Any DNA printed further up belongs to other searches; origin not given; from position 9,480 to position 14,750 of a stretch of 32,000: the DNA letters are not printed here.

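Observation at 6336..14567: Uncharacterised glycosylation locus: TPR-GT41, TIGR03032/DUF4915 and a six-module fusion enzyme, placed back-to-back with the giant surface-protein gene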

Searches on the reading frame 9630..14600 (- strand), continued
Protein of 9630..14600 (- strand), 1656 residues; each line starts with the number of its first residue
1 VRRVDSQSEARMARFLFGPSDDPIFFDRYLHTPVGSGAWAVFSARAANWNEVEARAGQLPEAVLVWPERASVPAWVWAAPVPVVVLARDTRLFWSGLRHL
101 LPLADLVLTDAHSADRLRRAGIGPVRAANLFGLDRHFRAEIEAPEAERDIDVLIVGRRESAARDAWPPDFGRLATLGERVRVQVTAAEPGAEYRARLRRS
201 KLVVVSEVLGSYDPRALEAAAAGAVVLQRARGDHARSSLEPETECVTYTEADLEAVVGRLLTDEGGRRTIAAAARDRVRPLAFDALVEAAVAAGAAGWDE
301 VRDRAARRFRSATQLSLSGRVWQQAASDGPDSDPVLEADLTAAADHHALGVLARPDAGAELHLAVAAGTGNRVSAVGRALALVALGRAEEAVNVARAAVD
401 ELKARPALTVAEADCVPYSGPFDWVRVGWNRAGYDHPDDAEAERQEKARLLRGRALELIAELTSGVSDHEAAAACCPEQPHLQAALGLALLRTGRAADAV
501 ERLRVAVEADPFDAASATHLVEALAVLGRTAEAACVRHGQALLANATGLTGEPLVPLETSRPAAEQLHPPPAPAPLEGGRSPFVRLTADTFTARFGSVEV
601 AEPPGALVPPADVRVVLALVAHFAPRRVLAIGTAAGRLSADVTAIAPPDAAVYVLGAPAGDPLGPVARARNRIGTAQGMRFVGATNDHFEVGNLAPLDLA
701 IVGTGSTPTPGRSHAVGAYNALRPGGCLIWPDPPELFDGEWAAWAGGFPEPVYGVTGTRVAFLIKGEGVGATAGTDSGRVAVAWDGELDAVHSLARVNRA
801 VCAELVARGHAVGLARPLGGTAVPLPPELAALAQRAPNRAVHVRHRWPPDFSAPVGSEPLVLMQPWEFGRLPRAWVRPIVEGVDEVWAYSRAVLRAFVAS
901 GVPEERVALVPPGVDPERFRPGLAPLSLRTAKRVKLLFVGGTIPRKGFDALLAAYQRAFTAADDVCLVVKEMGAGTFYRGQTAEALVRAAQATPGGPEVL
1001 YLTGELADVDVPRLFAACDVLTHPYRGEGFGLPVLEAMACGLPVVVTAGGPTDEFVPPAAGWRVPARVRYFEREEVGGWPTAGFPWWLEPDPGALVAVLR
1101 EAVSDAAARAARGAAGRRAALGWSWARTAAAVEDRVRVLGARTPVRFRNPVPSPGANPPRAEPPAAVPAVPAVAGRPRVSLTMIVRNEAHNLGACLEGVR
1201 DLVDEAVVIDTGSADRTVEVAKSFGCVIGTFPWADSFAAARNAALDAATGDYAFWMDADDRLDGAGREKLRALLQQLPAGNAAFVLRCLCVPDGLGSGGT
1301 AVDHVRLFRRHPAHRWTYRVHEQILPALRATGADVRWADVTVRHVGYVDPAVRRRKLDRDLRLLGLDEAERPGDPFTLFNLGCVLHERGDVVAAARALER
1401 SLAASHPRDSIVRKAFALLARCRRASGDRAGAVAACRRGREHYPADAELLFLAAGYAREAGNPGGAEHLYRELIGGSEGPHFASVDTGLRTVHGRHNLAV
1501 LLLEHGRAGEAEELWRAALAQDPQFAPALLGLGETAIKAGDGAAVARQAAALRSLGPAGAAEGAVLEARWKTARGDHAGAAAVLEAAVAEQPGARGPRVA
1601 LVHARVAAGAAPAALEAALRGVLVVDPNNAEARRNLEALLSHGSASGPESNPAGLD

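Call 39: find_homologous_proteins(query=window:9630-14600:-, max_evalue=1e-10)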
Query window:9630-14600:- (1656 aa): 48 proteins with E <= 1e-10 among 8000 candidates.
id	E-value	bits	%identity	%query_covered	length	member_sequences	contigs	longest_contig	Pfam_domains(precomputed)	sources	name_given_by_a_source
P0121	0.0e+0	3624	100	99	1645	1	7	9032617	PF14559.13,PF13431.13,PF00534.27,PF13524.13,PF13428.13,PF13439.13,PF00535.33,PF07719.24,PF13692.13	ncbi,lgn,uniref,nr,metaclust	ncbi:GDP-mannose-dependent alpha-(1-6)-phosphatidylinositol monomannoside mannosyltransferase [Gemma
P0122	0.0e+0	2005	61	98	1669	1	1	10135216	PF13524.13,PF13176.13,PF13428.13,PF13439.13,PF00535.33,PF13692.13,PF13374.13,PF14559.13,PF00534.27,PF00515.35,PF13424.13,PF13578.13,PF13181.13,PF07719.24,PF13174.13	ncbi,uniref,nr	ncbi:family 2 glycosyl transferase : Glycosyl transferase OS=Singulisphaera acidiphila (strain ATCC 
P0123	0.0e+0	1997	59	98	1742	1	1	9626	PF13431.13,PF23914.2,PF13414.13,PF13524.13,PF13176.13,PF13428.13,PF13439.13,PF00535.33,PF13692.13,PF14559.13,PF00534.27,PF00515.35,PF13424.13,PF13432.13,PF13578.13,PF07719.24,PF20706.4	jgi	jgi:glycosyltransferase involved in cell wall biosynthesis/tetratricopeptide (TPR) repeat protein/pr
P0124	0.0e+0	1995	59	99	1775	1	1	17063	PF13431.13,PF23914.2,PF13414.13,PF13524.13,PF13428.13,PF00535.33,PF13692.13,PF14559.13,PF00534.27,PF00515.35,PF13578.13,PF13181.13,PF07719.24,PF20706.4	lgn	-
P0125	0.0e+0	1982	64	64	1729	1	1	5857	PF13431.13,PF13524.13,PF13428.13,PF00535.33,PF13692.13,PF14559.13,PF00534.27,PF00515.35,PF13424.13,PF13578.13,PF13181.13,PF07719.24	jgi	jgi:glycosyltransferase involved in cell wall biosynthesis/predicted Zn-dependent protease/predicted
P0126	0.0e+0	1976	55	75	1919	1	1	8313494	PF14559.13,PF13641.13,PF00534.27,PF00515.35,PF13524.13,PF13424.13,PF13176.13,PF13439.13,PF00535.33,PF07719.24,PF13692.13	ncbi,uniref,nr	ncbi:glycosyltransferase [Gemmata sp. G18]|uniref:Glycosyltransferase n=1 Tax=Gemmata palustris TaxI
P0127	0.0e+0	1911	65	64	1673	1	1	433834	PF14559.13,PF00534.27,PF13524.13,PF13428.13,PF13578.13,PF00535.33,PF13692.13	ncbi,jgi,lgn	jgi:glycosyltransferase involved in cell wall biosynthesis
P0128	0.0e+0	1908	56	99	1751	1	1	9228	PF13431.13,PF13414.13,PF13524.13,PF13176.13,PF13428.13,PF13439.13,PF00535.33,PF13692.13,PF13374.13,PF07721.21,PF14559.13,PF00534.27,PF00515.35,PF13424.13,PF13432.13,PF13578.13,PF07719.24,PF20706.4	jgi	jgi:glycosyltransferase involved in cell wall biosynthesis/predicted Zn-dependent protease/predicted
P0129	0.0e+0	1880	55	98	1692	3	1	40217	PF13431.13,PF13524.13,PF13428.13,PF13439.13,PF00535.33,PF13692.13,PF14559.13,PF00534.27,PF00515.35,PF13424.13,PF13432.13,PF13578.13,PF13181.13,PF07719.24,PF20706.4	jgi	jgi:glycosyltransferase involved in cell wall biosynthesis/Tfp pilus assembly protein PilF/predicted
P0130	0.0e+0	1873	47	75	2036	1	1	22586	PF13431.13,PF10111.15,PF13506.14,PF13414.13,PF13524.13,PF13176.13,PF13428.13,PF00535.33,PF13692.13,PF13374.13,PF07721.21,PF14559.13,PF24575.2,PF13641.13,PF00534.27,PF00515.35,PF13424.13,PF13432.13,PF13578.13,PF13181.13,PF07719.24,PF20706.4,PF13174.13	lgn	-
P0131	0.0e+0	1832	58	98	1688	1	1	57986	PF13431.13,PF13524.13,PF13176.13,PF13428.13,PF00535.33,PF13692.13,PF13374.13,PF14559.13,PF00534.27,PF00515.35,PF13424.13,PF13578.13,PF13181.13,PF07719.24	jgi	jgi:glycosyltransferase involved in cell wall biosynthesis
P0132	0.0e+0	1797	54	96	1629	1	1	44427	PF13431.13,PF23914.2,PF13524.13,PF13176.13,PF13428.13,PF00535.33,PF13692.13,PF13374.13,PF14559.13,PF00534.27,PF00515.35,PF13424.13,PF13432.13,PF13578.13,PF13181.13,PF07719.24,PF20706.4,PF13174.13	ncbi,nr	ncbi:MAG: hypothetical protein C0467_25110, partial [Planctomycetaceae bacterium]|nr:hypothetical pr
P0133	0.0e+0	1797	56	94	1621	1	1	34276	PF13431.13,PF13414.13,PF13524.13,PF13428.13,PF13439.13,PF00535.33,PF13692.13,PF13374.13,PF14559.13,PF00534.27,PF00515.35,PF13424.13,PF13432.13,PF13578.13,PF13181.13,PF07719.24,PF20706.4,PF13174.13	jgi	jgi:glycosyltransferase involved in cell wall biosynthesis/tetratricopeptide (TPR) repeat protein/pr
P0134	0.0e+0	1746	52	98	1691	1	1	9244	PF13431.13,PF13524.13,PF13176.13,PF13428.13,PF13439.13,PF00535.33,PF13692.13,PF13374.13,PF14559.13,PF00534.27,PF13371.13,PF00515.35,PF13424.13,PF13432.13,PF13181.13,PF14561.13,PF07719.24,PF20706.4,PF13174.13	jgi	jgi:glycosyltransferase involved in cell wall biosynthesis/tetratricopeptide (TPR) repeat protein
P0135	0.0e+0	1744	52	98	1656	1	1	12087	PF13431.13,PF23914.2,PF13414.13,PF13524.13,PF13176.13,PF13428.13,PF13439.13,PF00535.33,PF13692.13,PF13374.13,PF14559.13,PF00534.27,PF00515.35,PF13424.13,PF13432.13,PF13578.13,PF13181.13,PF07719.24,PF20706.4,PF13174.13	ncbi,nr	ncbi:MAG: glycosyltransferase, partial [Planctomycetes bacterium]|nr:glycosyltransferase [Planctomyc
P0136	0.0e+0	1726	53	98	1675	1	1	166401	PF13431.13,PF13414.13,PF13524.13,PF13428.13,PF00535.33,PF13692.13,PF14559.13,PF00534.27,PF00515.35,PF13424.13,PF13432.13,PF13578.13,PF13181.13,PF07719.24,PF20706.4,PF13174.13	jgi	-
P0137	0.0e+0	1658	57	99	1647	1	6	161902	PF14559.13,PF13431.13,PF00534.27,PF13524.13,PF13439.13,PF13578.13,PF00535.33,PF07719.24,PF13692.13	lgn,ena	-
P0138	0.0e+0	1654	51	98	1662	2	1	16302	PF13431.13,PF13414.13,PF13524.13,PF13428.13,PF13439.13,PF00535.33,PF13692.13,PF13374.13,PF14559.13,PF00534.27,PF00515.35,PF13424.13,PF13432.13,PF13578.13,PF13181.13,PF07719.24,PF20706.4,PF13174.13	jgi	jgi:glycosyltransferase involved in cell wall biosynthesis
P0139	0.0e+0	1599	53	98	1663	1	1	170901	PF13431.13,PF13524.13,PF13428.13,PF13439.13,PF00535.33,PF13692.13,PF14559.13,PF00534.27,PF13424.13,PF13432.13,PF13578.13,PF07719.24,PF20706.4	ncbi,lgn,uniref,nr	ncbi:glycosyltransferase [Fimbriiglobus ruber]|uniref:Glycosyl transferase, group 2 family protein n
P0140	0.0e+0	1537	63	52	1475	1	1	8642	PF13431.13,PF13524.13,PF13428.13,PF13439.13,PF00535.33,PF13692.13,PF14559.13,PF00534.27,PF00515.35,PF13424.13,PF13432.13,PF13181.13,PF07719.24,PF13174.13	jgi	jgi:glycosyltransferase involved in cell wall biosynthesis/predicted Zn-dependent protease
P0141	0.0e+0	1524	53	93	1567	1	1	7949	PF13431.13,PF13524.13,PF13428.13,PF00535.33,PF13692.13,PF14559.13,PF00534.27,PF00515.35,PF13432.13,PF13578.13,PF07719.24,PF20706.4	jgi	jgi:glycosyltransferase involved in cell wall biosynthesis/tetratricopeptide (TPR) repeat protein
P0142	0.0e+0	1306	59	49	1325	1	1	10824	PF14559.13,PF13431.13,PF00534.27,PF00515.35,PF13524.13,PF13432.13,PF00535.33,PF07719.24,PF20706.4,PF13692.13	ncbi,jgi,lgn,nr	ncbi:MAG TPA: glycosyltransferase [Urbifossiella sp.]|nr:glycosyltransferase [Urbifossiella sp.]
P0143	0.0e+0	1149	72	28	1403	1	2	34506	PF14559.13,PF13431.13,PF13641.13,PF13524.13,PF13176.13,PF13428.13,PF00535.33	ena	-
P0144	0.0e+0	1136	45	92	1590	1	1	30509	PF00534.27,PF00515.35,PF13524.13,PF13439.13,PF13578.13,PF13181.13,PF00535.33,PF07719.24,PF20706.4,PF13692.13,PF13374.13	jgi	jgi:glycosyltransferase involved in cell wall biosynthesis/tetratricopeptide (TPR) repeat protein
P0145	0.0e+0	1083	42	99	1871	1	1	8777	PF13431.13,PF13414.13,PF13524.13,PF13428.13,PF00535.33,PF13692.13,PF14559.13,PF24575.2,PF00534.27,PF00515.35,PF13424.13,PF13578.13,PF13181.13,PF07719.24,PF20706.4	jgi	jgi:glycosyltransferase involved in cell wall biosynthesis/predicted Zn-dependent protease/predicted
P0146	0.0e+0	1073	52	52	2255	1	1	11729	PF13431.13,PF23914.2,PF13414.13,PF13524.13,PF13176.13,PF13428.13,PF13844.13,PF00535.33,PF13692.13,PF13374.13,PF14559.13,PF00534.27,PF13371.13,PF00515.35,PF12895.14,PF13424.13,PF13432.13,PF13429.13,PF13181.13,PF07719.24,PF13174.13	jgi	jgi:predicted O-linked N-acetylglucosamine transferase (SPINDLY family)/glycosyltransferase involved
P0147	0.0e+0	1058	41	99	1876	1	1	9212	PF13431.13,PF13414.13,PF13524.13,PF13428.13,PF00535.33,PF13692.13,PF13374.13,PF14559.13,PF24575.2,PF00534.27,PF00515.35,PF13424.13,PF13432.13,PF13578.13,PF13181.13,PF07719.24,PF20706.4,PF13174.13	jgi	jgi:glycosyltransferase involved in cell wall biosynthesis/predicted Zn-dependent protease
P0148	0.0e+0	1022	52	67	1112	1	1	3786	PF14559.13,PF00534.27,PF13524.13,PF13439.13,PF13578.13,PF13692.13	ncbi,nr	ncbi:glycosyltransferase, partial [bacterium]|nr:glycosyltransferase [bacterium]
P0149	0.0e+0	1014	51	52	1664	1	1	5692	PF13431.13,PF13414.13,PF13524.13,PF13176.13,PF13428.13,PF13439.13,PF00535.33,PF13692.13,PF14559.13,PF00534.27,PF00515.35,PF13432.13,PF13181.13,PF07719.24,PF20706.4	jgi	jgi:glycosyltransferase involved in cell wall biosynthesis/Tfp pilus assembly protein PilF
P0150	2.5e-273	928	45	52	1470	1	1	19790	PF13431.13,PF13524.13,PF13176.13,PF13428.13,PF13439.13,PF00535.33,PF13692.13,PF13374.13,PF14559.13,PF00534.27,PF00515.35,PF13424.13,PF13432.13,PF13181.13,PF07719.24,PF20706.4,PF13174.13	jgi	jgi:glycosyltransferase involved in cell wall biosynthesis/tetratricopeptide (TPR) repeat protein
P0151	3.8e-256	872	45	52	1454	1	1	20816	PF13431.13,PF13524.13,PF13176.13,PF13428.13,PF13439.13,PF00535.33,PF13692.13,PF13374.13,PF14559.13,PF24575.2,PF00534.27,PF00515.35,PF13424.13,PF13432.13,PF13181.13,PF07719.24,PF20706.4,PF13174.13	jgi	jgi:glycosyltransferase involved in cell wall biosynthesis/tetratricopeptide (TPR) repeat protein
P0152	5.5e-208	712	48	49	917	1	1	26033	PF13524.13,PF13578.13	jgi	jgi:predicted O-methyltransferase YrrM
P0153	8.2e-203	695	56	29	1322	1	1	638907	PF14559.13,PF13632.13,PF13431.13,PF10111.15,PF13506.14,PF13641.13,PF13524.13,PF13432.13,PF13181.13,PF00535.33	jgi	jgi:GT2 family glycosyltransferase/thioredoxin-like negative regulator of GroEL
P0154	3.2e-201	689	51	29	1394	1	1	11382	PF13431.13,PF10111.15,PF13524.13,PF13428.13,PF00535.33,PF13374.13,PF14559.13,PF13641.13,PF00515.35,PF13424.13,PF13432.13,PF13181.13,PF07719.24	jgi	jgi:GT2 family glycosyltransferase/tetratricopeptide (TPR) repeat protein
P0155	5.7e-201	689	52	30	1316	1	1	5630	PF13431.13,PF10111.15,PF13506.14,PF13414.13,PF13524.13,PF13176.13,PF13428.13,PF00535.33,PF14559.13,PF13641.13,PF00515.35,PF13432.13,PF07719.24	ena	-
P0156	1.1e-200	688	39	69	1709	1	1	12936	PF13524.13,PF13428.13,PF13439.13,PF13692.13,PF14559.13,PF00534.27,PF00515.35,PF13432.13,PF13578.13,PF13181.13,PF07719.24,PF20706.4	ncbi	-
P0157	5.4e-194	665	54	28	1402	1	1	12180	PF13431.13,PF10111.15,PF13506.14,PF13524.13,PF13428.13,PF00535.33,PF14559.13,PF13641.13,PF00515.35,PF13424.13,PF13432.13,PF13181.13,PF07719.24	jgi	jgi:GT2 family glycosyltransferase/predicted Zn-dependent protease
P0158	2.1e-180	620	46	29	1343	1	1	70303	PF13431.13,PF23914.2,PF10111.15,PF13414.13,PF13524.13,PF13176.13,PF13428.13,PF00535.33,PF13374.13,PF14559.13,PF13641.13,PF00515.35,PF13424.13,PF13432.13,PF13181.13,PF07719.24,PF13174.13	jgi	jgi:GT2 family glycosyltransferase/tetratricopeptide (TPR) repeat protein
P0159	4.9e-171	589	50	29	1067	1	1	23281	PF13431.13,PF13414.13,PF13524.13,PF13428.13,PF00535.33,PF13374.13,PF14559.13,PF00515.35,PF13424.13,PF13432.13,PF13181.13,PF07719.24,PF13174.13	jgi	jgi:tetratricopeptide (TPR) repeat protein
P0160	1.5e-124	435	47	19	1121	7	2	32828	PF13414.13,PF13439.13,PF00535.33,PF13374.13,PF00515.35,PF13424.13,PF13429.13,PF07719.24,PF13174.13,PF13431.13,PF23914.2,PF13524.13,PF13176.13,PF13428.13,PF25064.2,PF13692.13,PF14559.13,PF00534.27,PF13371.13,PF12895.14,PF21033.5,PF13432.13,PF13181.13,PF20706.4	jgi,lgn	jgi:tetratricopeptide (TPR) repeat protein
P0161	4.2e-90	321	46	25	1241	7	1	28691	PF13641.13,PF00534.27,PF13579.13,PF13524.13,PF13439.13,PF00535.33,PF20706.4,PF13692.13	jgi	jgi:glycosyltransferase involved in cell wall biosynthesis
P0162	1.5e-87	313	50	21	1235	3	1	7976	PF13641.13,PF00534.27,PF13579.13,PF13524.13,PF13439.13,PF00535.33,PF20706.4,PF13692.13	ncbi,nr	ncbi:MAG TPA: glycosyltransferase [Baekduia sp.]|nr:glycosyltransferase [Baekduia sp.]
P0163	1.7e-87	313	53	20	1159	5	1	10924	PF00534.27,PF13579.13,PF13524.13,PF13439.13,PF20706.4,PF13692.13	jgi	jgi:glycosyltransferase involved in cell wall biosynthesis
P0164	3.3e-83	298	43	21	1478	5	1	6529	PF00534.27,PF00515.35,PF13524.13,PF13439.13,PF00535.33,PF20706.4,PF13692.13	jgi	-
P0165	6.5e-79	284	50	19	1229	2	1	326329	PF13641.13,PF00534.27,PF13579.13,PF13524.13,PF13439.13,PF00535.33,PF20706.4,PF13692.13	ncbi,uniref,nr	ncbi:MAG TPA: glycosyltransferase [Baekduia sp.]|uniref:glycosyltransferase n=1 Tax=Baekduia sp. Tax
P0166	5.7e-26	109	32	20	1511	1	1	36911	PF00534.27,PF05050.20,PF20706.4,PF13692.13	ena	-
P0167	7.0e-22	95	40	11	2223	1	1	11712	PF23914.2,PF10111.15,PF13506.14,PF13524.13,PF13428.13,PF13439.13,PF00535.33,PF13692.13,PF14559.13,PF13632.13,PF13641.13,PF00534.27,PF13432.13,PF13181.13,PF07719.24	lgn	-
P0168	2.7e-14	70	30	14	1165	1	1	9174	PF00534.27,PF13649.13,PF08241.19,PF20706.4,PF13692.13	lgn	-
